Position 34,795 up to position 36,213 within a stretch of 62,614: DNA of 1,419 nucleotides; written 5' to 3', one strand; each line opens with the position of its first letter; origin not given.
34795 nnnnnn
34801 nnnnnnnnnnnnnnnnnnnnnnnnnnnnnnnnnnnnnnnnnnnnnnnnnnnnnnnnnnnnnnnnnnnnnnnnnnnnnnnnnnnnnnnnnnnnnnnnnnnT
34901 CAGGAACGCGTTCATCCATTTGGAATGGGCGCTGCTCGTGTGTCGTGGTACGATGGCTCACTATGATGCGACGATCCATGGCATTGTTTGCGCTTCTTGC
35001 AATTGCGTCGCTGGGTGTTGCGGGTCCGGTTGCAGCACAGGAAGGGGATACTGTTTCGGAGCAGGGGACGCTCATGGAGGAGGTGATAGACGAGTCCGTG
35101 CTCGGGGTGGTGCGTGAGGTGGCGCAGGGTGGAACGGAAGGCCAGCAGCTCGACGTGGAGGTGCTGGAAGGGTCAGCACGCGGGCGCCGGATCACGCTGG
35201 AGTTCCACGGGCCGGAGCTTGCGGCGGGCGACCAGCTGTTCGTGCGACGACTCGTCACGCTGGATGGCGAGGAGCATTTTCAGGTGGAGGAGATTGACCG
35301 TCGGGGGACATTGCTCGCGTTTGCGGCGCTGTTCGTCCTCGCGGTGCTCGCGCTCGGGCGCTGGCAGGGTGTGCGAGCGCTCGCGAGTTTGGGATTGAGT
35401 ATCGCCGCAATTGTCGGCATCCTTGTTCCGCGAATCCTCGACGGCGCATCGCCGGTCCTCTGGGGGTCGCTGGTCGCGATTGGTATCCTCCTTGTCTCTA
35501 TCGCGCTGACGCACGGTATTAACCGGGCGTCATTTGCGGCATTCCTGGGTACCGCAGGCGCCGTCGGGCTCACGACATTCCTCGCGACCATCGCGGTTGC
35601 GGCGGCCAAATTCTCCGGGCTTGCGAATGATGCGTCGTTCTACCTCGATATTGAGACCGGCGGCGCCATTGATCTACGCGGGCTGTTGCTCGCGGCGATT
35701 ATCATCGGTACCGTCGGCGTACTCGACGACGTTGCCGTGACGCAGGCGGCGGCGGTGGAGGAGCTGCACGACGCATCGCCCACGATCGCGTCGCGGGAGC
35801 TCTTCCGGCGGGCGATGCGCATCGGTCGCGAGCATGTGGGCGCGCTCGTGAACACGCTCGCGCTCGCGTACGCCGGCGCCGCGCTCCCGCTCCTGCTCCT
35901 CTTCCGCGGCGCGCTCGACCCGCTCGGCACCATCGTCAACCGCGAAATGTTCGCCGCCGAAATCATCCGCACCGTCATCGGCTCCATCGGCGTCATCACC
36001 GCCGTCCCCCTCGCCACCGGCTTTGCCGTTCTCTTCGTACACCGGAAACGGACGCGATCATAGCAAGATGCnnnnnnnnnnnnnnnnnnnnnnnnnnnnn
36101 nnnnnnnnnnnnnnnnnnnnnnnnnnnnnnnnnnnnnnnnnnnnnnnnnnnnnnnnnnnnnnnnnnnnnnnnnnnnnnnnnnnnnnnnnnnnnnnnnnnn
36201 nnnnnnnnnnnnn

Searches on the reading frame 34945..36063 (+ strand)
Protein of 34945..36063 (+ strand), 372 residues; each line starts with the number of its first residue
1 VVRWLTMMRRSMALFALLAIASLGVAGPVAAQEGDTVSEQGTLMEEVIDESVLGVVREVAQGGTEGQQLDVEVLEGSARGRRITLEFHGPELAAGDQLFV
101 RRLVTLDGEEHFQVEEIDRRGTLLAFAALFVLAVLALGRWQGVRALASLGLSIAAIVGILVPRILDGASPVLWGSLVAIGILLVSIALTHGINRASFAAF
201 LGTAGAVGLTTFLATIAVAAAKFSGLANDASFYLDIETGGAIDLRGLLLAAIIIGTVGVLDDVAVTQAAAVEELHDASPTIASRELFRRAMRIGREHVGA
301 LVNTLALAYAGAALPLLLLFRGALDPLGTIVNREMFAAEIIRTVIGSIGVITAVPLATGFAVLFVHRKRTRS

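Call 31: search_protein_families(library=pfam, proteins=[window:34945-36063:+], max_evalue=0.01)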
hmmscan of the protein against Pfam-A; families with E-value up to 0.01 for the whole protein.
window:34945-36063:+ (372 aa): 1 family
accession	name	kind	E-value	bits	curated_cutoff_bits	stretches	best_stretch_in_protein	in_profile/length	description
PF07907.16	YibE_F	-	1e-68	231.9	27.2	1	124-362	2-240/241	YibE/F-like protein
